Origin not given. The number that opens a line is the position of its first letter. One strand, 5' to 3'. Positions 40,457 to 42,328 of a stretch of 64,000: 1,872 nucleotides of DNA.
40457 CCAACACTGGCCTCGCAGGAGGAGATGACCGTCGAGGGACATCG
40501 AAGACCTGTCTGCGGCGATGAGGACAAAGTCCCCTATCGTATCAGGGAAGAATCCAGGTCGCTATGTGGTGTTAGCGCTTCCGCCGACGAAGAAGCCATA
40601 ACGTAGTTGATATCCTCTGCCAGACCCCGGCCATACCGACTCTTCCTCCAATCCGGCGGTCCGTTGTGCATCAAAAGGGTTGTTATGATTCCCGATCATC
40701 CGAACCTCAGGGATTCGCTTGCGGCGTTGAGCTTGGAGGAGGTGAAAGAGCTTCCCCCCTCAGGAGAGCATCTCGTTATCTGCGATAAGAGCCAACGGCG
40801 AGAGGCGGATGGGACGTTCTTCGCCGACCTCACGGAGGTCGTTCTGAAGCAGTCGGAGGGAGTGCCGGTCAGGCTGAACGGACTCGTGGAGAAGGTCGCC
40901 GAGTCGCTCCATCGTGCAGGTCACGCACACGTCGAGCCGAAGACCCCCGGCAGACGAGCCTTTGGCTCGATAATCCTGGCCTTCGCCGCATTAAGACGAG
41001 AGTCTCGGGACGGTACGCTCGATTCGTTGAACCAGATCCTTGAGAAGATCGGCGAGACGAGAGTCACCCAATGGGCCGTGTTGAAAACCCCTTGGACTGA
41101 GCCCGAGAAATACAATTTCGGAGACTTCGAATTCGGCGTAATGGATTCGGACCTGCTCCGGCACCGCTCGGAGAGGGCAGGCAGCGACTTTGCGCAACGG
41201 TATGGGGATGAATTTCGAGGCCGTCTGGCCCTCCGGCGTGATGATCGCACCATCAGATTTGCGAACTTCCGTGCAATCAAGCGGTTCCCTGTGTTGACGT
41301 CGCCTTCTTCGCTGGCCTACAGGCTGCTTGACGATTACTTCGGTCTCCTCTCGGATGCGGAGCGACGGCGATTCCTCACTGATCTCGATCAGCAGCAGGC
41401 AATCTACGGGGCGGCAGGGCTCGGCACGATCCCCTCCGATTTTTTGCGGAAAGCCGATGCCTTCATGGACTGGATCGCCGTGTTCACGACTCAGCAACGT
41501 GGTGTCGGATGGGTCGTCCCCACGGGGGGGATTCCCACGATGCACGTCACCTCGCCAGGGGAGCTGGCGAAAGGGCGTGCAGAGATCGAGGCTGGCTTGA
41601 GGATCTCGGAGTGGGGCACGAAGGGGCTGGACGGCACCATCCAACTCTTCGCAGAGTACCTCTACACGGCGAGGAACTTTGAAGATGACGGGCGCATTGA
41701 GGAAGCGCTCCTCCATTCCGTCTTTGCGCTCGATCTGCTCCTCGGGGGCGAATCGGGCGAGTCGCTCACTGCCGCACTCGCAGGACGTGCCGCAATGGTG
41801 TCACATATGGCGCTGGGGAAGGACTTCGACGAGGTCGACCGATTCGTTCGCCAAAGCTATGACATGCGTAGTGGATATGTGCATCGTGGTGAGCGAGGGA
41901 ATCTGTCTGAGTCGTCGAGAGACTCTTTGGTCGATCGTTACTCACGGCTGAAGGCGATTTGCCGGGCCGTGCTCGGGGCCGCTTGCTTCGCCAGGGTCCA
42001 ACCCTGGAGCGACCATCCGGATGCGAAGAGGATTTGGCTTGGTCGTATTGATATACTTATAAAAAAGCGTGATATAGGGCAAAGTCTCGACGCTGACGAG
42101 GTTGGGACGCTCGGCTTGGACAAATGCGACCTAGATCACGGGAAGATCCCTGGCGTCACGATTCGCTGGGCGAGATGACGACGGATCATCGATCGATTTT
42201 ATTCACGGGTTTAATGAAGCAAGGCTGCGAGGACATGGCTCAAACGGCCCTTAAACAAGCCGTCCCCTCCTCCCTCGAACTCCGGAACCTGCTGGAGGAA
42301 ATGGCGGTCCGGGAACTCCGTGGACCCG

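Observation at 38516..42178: Two putative RNA-targeting effectors (AlbA_2/Schlafen-HATPase and HEPN) nested inside a class I DISARM operon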

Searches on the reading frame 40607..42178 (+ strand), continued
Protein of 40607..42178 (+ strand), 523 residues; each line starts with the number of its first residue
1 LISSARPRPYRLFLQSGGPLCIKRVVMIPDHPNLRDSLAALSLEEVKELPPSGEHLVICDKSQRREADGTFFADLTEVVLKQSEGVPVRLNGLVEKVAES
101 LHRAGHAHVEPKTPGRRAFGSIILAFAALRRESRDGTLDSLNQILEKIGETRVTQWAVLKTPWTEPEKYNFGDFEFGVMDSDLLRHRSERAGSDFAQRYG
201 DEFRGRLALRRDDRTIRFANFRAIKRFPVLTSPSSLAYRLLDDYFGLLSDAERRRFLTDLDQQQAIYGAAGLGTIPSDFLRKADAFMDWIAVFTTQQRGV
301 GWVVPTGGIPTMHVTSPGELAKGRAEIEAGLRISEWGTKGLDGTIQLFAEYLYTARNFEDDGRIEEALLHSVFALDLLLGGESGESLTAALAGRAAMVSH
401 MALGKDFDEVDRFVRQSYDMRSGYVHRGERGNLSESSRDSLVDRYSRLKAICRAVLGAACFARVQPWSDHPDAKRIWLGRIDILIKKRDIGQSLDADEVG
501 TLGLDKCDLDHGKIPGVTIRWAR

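Call 72: search_protein_families(library=pfam, proteins=[L001:2147-3847:+, L001:5819-8551:+, L002:1537-4068:+, L002:4249-5967:+, L002:6195-7649:+, L002:8385-10010:+, L031:1-1217:-, L032:3181-4932:-, L032:5110-6870:-, L032:1175-2116:+], max_evalue=0.001)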
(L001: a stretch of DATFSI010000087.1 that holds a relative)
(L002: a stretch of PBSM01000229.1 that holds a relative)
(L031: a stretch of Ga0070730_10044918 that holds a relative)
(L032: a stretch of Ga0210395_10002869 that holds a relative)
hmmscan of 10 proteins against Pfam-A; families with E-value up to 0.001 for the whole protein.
L001:2147-3847:+ (566 aa): 3 families
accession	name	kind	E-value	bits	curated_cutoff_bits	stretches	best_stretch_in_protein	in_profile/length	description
PF07730.19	HisKA_3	-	2.1e-14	54.2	24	1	363-427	1-65/68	Histidine kinase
PF02518.31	HATPase_c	-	1.8e-09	38.5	26.4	1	472-565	5-109/111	Histidine kinase-, DNA gyrase B-, and HSP90-like ATPase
PF13581.12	HATPase_c_2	-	0.00069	20.1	27.4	0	471-516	30-80/127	Histidine kinase-like ATPase domain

L001:5819-8551:+ (910 aa): 3 families
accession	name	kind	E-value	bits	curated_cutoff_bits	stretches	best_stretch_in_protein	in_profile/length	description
PF00805.28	Pentapeptide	-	3.8e-57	189.8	20.2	6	686-722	2-38/40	Pentapeptide repeats (8 copies)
PF13599.13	Pentapeptide_4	-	2.9e-20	72.6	38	2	691-767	2-78/78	Pentapeptide repeat region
PF13576.12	Pentapeptide_3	-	2.9e-20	72.6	27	0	740-770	15-47/48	Pentapeptide repeats (9 copies)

L002:1537-4068:+ (843 aa): 1 family
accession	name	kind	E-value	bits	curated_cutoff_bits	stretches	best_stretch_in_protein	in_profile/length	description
PF02321.23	OEP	-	5.9e-11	43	22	1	567-708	3-144/187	Outer membrane efflux protein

L002:4249-5967:+ (572 aa): 6 families
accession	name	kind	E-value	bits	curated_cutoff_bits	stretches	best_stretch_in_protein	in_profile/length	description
PF13437.12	HlyD_3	-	9.1e-07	30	22.2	1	298-388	14-106/106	HlyD family secretion protein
PF00036.39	EF-hand_1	-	2e-06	27.4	25.4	0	543-566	6-29/29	EF hand domain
PF13499.12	EF-hand_7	-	3.9e-06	27.5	30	0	537-566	2-31/67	EF-hand domain pair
PF16576.10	HlyD_D23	-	8e-06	25.7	30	1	197-350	28-178/214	Barrel-sandwich domain of CusB or HlyD membrane-fusion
PF13202.12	EF-hand_5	-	2e-05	24.3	25.9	0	543-560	5-22/25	EF hand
PF13405.12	EF-hand_6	-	0.00029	20.7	25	0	543-566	6-29/30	EF-hand domain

L002:6195-7649:+ (484 aa): 2 families
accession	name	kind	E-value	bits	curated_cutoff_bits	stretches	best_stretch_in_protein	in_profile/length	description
PF12704.14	MacB_PCD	-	2.9e-29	103.3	27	1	69-312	2-206/207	MacB-like periplasmic core domain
PF02687.27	FtsX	-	1.2e-21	77.4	25.5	1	348-477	2-120/120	FtsX-like permease C-terminal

L002:8385-10010:+ (541 aa): 3 families
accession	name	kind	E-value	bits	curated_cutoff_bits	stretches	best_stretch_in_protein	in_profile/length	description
PF02518.31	HATPase_c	-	2.7e-22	79.8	26.4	1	419-523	2-108/111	Histidine kinase-, DNA gyrase B-, and HSP90-like ATPase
PF00512.31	HisKA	-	1.7e-12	47.7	26.9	1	308-371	2-65/66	His Kinase A (phospho-acceptor) domain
PF00672.30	HAMP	-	1.8e-09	38.2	25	1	251-301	1-51/53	HAMP domain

L031:1-1217:- (405 aa): 1 family
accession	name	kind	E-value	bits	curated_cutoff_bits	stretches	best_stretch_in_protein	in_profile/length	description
PF13289.12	SIR2_2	-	0.00019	22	24.5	1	114-223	4-111/141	SIR2-like domain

L032:3181-4932:- (583 aa): 3 families
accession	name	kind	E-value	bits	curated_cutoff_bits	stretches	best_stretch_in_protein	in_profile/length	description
PF00383.29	dCMP_cyt_deam_1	-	3.2e-18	65.9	25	1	435-484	51-101/102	Cytidine and deoxycytidylate deaminase zinc-binding region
PF14437.12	MafB19-deam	-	1.8e-11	44.5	27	1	437-503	51-119/142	MafB19-like deaminase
PF14439.12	Bd3614-deam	-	3.7e-05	24.1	38.5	0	436-500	34-105/113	Bd3614-like deaminase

L032:5110-6870:- (586 aa): 1 family
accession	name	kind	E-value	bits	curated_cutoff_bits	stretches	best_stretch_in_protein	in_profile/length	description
PF10592.14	AIPR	-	2.3e-30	106.8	25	1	234-392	1-161/308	AIPR protein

L032:1175-2116:+ (313 aa): 1 family
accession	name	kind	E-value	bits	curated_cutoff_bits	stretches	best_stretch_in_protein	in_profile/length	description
PF00899.27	ThiF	-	4.2e-31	108.4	28.1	1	42-269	9-224/238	ThiF family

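Call 98: search_dna_similar(query=P0003, collection=plasmids, mode=protein, max_evalue=0.00001, max_rows=15)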
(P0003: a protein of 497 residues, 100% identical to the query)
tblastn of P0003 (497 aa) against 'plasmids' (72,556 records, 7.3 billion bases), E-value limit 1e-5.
No match.

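Call 102: search_protein_families(library=phrogs, proteins=[P0003], max_evalue=0.01)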
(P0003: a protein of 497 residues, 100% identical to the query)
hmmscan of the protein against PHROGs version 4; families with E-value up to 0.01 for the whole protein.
P0003 (497 aa): 0 families

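Call 103: fold_search(model_id=the predicted structure, library=viral)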
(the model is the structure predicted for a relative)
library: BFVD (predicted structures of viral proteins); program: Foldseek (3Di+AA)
matches with E <= 10: 231; with E <= 0.001: 0
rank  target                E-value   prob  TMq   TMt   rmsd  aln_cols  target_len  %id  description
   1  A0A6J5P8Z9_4          1.2e-01  0.08  0.11  0.05  30.0       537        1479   10  ART-PolyVal-like domain-containing protein [uncultured Caudovirales phage]
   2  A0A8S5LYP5            5.3e-01  0.09  0.09  0.05  19.0       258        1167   14  Minor tail protein [Siphoviridae sp. ctvGX2]
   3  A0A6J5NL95            6.3e-01  0.09  0.09  0.07  19.9       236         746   16  Uncharacterized protein [uncultured Caudovirales phage]
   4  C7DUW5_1              6.6e-01  0.04  0.11  0.06  28.6       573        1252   10  Polyprotein 1a/1b [Diodia vein chlorosis virus]
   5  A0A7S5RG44            7.3e-01  0.15  0.09  0.16  14.0       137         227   16  (no name in the UniProt tables at hand)
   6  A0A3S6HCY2            7.9e-01  0.21  0.15  0.28  17.3       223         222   15  (no name in the UniProt tables at hand)
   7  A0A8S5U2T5            7.9e-01  0.05  0.08  0.10  19.4       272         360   14  Tail tape measure (Fragment) [Siphoviridae sp. ctXWf36]
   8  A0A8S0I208            8.3e-01  0.09  0.10  0.11  20.3       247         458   12  (no name in the UniProt tables at hand)
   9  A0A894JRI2            8.3e-01  0.06  0.10  0.13  25.6       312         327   12  (no name in the UniProt tables at hand)
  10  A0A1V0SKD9            8.7e-01  0.09  0.13  0.14  23.1       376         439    6  VWFA domain-containing protein [Klosneuvirus KNV1]
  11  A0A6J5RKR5            9.1e-01  0.06  0.09  0.08  21.7       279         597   12  Uncharacterized protein [uncultured Caudovirales phage]
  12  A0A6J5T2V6            9.5e-01  0.08  0.10  0.08  22.7       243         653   14  Uncharacterized protein [uncultured Caudovirales phage]
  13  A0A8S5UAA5            9.5e-01  0.06  0.07  0.07  30.1       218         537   10  L SHAPED TAIL FIBER PROTEIN [Myoviridae sp. ctNrE4]
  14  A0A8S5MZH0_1          1.0e+00  0.03  0.08  0.05  19.8       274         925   14  Minor tail protein [Siphoviridae sp. ctoMB99]
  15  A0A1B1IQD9            1.0e+00  0.08  0.10  0.08  18.6       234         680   17  (no name in the UniProt tables at hand)
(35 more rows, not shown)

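Call 104: find_encoding_contigs(protein=P0004, flank=6000, max_places=3)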
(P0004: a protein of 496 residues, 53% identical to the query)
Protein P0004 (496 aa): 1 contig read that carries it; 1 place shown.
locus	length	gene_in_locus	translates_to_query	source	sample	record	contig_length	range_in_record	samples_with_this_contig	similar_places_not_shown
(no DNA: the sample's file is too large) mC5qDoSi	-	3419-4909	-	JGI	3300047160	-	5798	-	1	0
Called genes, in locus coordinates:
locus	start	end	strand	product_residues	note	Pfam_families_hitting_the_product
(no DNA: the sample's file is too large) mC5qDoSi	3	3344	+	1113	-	?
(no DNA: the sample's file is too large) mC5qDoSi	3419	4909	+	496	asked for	-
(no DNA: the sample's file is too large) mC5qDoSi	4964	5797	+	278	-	?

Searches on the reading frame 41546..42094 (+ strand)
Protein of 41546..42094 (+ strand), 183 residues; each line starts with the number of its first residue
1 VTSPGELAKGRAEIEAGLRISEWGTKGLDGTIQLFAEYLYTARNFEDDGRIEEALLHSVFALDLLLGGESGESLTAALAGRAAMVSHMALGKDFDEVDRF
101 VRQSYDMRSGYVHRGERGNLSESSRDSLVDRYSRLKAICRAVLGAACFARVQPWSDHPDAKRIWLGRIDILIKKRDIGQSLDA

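Call 37: search_solved_structures(query=A3, max_evalue=10, show_alignments=2)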
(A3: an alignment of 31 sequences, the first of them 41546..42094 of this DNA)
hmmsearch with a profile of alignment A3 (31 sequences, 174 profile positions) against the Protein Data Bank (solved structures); distinct sequences matched with E-value up to 10: 14.
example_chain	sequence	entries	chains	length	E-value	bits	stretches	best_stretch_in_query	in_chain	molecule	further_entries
9hxi_A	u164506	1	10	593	0.037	16.5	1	86-142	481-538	Bacterial antiviral defense protein Ec2ApeA from Escherichia coli strain 2-156-04_S4_C1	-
9hxd_A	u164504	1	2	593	0.038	16.5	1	86-142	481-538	Bacterial antiviral defense protein Ec2ApeA from Escherichia coli strain 2-156-04_S4_C1 (o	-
6aax_A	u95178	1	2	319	0.041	16.4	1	87-127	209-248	Dimethyladenosine transferase 1, mitochondrial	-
6ajk_A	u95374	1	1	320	0.041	16.4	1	87-127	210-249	Dimethyladenosine transferase 1, mitochondrial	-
9hxb_A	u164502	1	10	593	0.044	16.3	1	86-142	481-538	Bacterial antiviral defense protein Ec2ApeA from Escherichia coli strain 2-156-04_S4_C1 (d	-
4ob1_A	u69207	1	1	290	0.045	16.2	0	48-91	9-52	Cobalt-containing nitrile hydratase subunit alpha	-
8csp_5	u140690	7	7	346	0.045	16.2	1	87-126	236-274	Dimethyladenosine transferase 1, mitochondrial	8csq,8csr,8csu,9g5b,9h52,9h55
9hxj_A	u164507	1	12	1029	0.32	13.4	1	97-145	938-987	Maltose/maltodextrin-binding periplasmic protein,Bacterial antiviral defense protein Ec3Ap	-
9eho_H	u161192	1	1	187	0.35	13.3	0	77-122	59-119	Large ribosomal subunit protein uL6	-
4gc5_A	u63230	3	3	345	0.37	13.3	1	87-121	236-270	Dimethyladenosine transferase 1, mitochondrial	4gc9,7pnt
6eri_AQ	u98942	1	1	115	0.38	13.2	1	125-165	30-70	50S ribosomal protein L20, chloroplastic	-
4v61_BS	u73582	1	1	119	0.47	12.9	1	125-165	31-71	Ribosomal Protein L20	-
8th1_A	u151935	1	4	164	0.93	12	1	67-135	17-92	Ras GTPase-activating protein-binding protein 1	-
7mgm_C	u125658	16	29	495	1.6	11.2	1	14-70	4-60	Nuclear distribution protein PAC1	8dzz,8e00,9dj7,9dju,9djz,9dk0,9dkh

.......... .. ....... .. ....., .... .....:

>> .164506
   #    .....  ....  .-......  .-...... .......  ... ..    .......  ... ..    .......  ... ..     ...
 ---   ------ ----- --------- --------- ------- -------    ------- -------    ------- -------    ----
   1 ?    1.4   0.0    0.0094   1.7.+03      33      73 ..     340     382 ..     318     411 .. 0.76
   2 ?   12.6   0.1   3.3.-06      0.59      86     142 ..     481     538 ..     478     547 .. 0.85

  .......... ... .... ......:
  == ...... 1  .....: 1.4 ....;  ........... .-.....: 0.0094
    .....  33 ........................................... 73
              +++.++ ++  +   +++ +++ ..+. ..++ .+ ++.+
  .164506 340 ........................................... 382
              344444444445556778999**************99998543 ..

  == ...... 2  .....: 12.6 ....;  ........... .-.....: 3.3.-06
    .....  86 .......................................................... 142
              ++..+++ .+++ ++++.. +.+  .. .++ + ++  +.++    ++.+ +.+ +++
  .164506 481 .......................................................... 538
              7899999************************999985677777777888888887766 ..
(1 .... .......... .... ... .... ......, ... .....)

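Call 48: predict_structure(alignment_id=A3)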
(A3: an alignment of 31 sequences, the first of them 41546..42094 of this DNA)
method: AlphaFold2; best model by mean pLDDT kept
length: 183 residues; sequences in the alignment: 31
mean_pLDDT: 90.9   pTM: 0.86
mean pLDDT of the five models: 90.9, 90.6, 89.8, 89.7, 89.2
residues with pLDDT >= 90: 140; 70-90: 26; 50-70: 17; < 50: 0
segments of 3 or more residues with pLDDT < 50: none
pLDDT, mean of each block of 10 residues (from residue 1): 87 89 93 97 97 95 88 83 97 97 88 70 80 97 96 95 97 95 74
secondary structure, 60 per line:
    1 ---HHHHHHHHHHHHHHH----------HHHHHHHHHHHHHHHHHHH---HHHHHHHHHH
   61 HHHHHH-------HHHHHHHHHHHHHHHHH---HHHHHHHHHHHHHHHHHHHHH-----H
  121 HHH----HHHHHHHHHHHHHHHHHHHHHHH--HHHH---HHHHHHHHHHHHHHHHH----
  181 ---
elements in order: H4-18 H29-47 H51-66 H74-90 H94-114 H120-123 H128-150 H153-156 H160-176

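Call 58: fold_search(model_id=the predicted structure, library=pdb)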
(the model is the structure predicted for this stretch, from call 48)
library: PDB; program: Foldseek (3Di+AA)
matches with E <= 10: 266; with E <= 0.001: 0
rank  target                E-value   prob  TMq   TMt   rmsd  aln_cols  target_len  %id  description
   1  9min_I                2.4e-01  0.90  0.31  0.42  11.1       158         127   13  Structure of a designed minibinder to NYESO1-A*02:01 (released 2025-08-06)
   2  2hsb                  3.4e-01  0.82  0.36  0.45   6.4       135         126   15  Crystal structure of a hepn domain containing protein (af_0298) from archaeoglobus fulgidus at 1.95 A resolution (released 2006-08-15)
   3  9min_D                5.8e-01  0.35  0.26  0.33   9.8       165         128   13  Structure of a designed minibinder to NYESO1-A*02:01 (released 2025-08-06)
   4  6ch3_B                6.6e-01  0.20  0.23  0.25  14.8       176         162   12  Crystal structure of the cytoplasmic domain of FlhA and FliS-FliC complex (released 2018-05-16)
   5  3c18_B                8.8e-01  0.51  0.31  0.21  10.2       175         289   17  Crystal structure of nucleotidyltransferase-like protein (ZP_00538802.1) from Exiguobacterium sibiricum 255-15 at 1.90 (released 2008-02-12)
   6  6cnz_B                8.8e-01  0.21  0.24  0.26  15.5       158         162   20  Crystal Structure of Chorismate Mutase from Burkholderia thailandensis (released 2018-03-21)
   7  7bqq_MODEL_1_A        1.2e+00  0.13  0.18  0.23  14.6       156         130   12  Solution NMR structure of fold-Z Gogy; de novo designed protein with an asymmetric all-alpha topology (released 2021-04-07)
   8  3c18_A                1.3e+00  0.41  0.27  0.19   9.4       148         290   15  Crystal structure of nucleotidyltransferase-like protein (ZP_00538802.1) from Exiguobacterium sibiricum 255-15 at 1.90 (released 2008-02-12)
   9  6m97                  1.3e+00  0.11  0.21  0.19  21.2       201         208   13  Crystal structure of the high-affinity copper transporter Ctr1 (released 2019-04-03)
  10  2rkk_A                1.4e+00  0.13  0.19  0.21  16.9       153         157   16  Crystal Structure of S.cerevisiae Vta1 N-terminal domain (released 2008-01-22)
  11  8pnh                  1.4e+00  0.13  0.22  0.12  15.7       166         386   11  Chorismate mutase (released 2024-07-10)
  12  1fnt_c                1.6e+00  0.04  0.14  0.13  18.1       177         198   16  CRYSTAL STRUCTURE OF THE 20S PROTEASOME FROM YEAST IN COMPLEX WITH THE PROTEASOME ACTIVATOR PA26 FROM TRYPANOSOME BRUC (released 2001-04-11)
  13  5ts9_F                1.6e+00  0.18  0.25  0.27  15.1       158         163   13  Crystal structure of Chorismate mutase from Burkholderia phymatum (released 2016-11-23)
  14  5ts9_C                1.6e+00  0.16  0.25  0.28  15.5       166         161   12  Crystal structure of Chorismate mutase from Burkholderia phymatum (released 2016-11-23)
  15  8a91                  1.6e+00  0.08  0.19  0.12  19.3       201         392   12  Crystal structure of a staphylococcal orthologue of CYP134A1 (CYPX) in complex with a heme-coordinated fragment (released 2023-07-05)
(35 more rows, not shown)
